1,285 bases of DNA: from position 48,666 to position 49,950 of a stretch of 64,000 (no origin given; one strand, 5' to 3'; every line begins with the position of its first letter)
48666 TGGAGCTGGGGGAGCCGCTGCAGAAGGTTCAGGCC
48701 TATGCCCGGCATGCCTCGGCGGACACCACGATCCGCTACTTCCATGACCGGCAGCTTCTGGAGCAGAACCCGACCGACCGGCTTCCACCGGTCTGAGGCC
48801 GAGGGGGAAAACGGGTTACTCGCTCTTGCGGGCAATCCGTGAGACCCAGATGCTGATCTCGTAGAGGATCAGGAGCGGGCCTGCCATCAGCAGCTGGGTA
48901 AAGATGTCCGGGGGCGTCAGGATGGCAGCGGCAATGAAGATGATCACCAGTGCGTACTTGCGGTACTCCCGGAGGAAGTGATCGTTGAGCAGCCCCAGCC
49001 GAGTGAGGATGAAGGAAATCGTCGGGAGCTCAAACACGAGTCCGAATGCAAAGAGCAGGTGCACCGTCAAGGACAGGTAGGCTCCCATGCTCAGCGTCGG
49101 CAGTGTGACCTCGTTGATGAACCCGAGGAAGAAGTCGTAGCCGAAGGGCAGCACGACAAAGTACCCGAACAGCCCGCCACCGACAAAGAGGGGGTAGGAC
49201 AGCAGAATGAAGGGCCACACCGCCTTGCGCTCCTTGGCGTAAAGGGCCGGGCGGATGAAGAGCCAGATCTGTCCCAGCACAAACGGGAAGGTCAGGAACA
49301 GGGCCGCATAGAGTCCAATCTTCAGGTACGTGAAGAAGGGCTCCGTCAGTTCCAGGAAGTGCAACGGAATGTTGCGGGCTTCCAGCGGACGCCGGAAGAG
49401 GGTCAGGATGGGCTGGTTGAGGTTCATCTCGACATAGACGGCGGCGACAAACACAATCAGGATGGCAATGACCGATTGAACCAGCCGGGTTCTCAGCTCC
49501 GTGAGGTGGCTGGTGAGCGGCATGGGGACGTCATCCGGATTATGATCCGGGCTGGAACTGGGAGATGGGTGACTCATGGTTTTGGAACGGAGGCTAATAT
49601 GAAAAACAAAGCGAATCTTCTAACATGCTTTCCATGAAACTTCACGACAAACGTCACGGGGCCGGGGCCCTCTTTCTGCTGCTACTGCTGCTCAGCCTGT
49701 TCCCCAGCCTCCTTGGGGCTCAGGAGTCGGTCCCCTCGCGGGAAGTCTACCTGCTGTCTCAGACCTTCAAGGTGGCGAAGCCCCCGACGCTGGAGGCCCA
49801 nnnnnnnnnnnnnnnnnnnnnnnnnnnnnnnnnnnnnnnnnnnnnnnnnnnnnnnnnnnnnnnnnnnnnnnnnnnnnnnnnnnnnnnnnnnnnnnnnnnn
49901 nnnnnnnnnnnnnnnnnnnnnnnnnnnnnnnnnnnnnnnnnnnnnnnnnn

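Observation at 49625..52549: Secreted 14-blade WD40 protein carrying an unclassified ~350-aa C-terminal domain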

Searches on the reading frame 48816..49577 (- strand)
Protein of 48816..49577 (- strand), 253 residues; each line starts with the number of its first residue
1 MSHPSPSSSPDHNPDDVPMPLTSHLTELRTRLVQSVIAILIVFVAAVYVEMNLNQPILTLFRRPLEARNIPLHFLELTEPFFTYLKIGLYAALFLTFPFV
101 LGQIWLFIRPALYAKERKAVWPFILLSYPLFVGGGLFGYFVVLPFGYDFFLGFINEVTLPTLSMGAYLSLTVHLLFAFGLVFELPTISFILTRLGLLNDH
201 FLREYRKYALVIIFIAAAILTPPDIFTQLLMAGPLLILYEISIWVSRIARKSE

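Call 6: search_protein_families(library=pfam, proteins=[window:48816-49577:-], max_evalue=0.01)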
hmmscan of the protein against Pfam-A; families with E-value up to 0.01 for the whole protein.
window:48816-49577:- (253 aa): 2 families
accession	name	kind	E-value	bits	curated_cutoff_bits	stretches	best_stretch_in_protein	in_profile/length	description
PF00902.23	TatC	-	2.2e-65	220.8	25.1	1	23-234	1-208/208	Sec-independent protein translocase protein (TatC)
PF24378.1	DUF7534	-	0.00098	19.7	28.4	1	214-238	16-40/57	Family of unknown function (DUF7534)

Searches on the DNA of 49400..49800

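Call 71: search_rna_families(source=window, start=49400, end=49800, threshold=evalue, max_evalue=1)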
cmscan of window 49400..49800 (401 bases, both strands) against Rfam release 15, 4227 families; matches with E-value up to 1: 0.
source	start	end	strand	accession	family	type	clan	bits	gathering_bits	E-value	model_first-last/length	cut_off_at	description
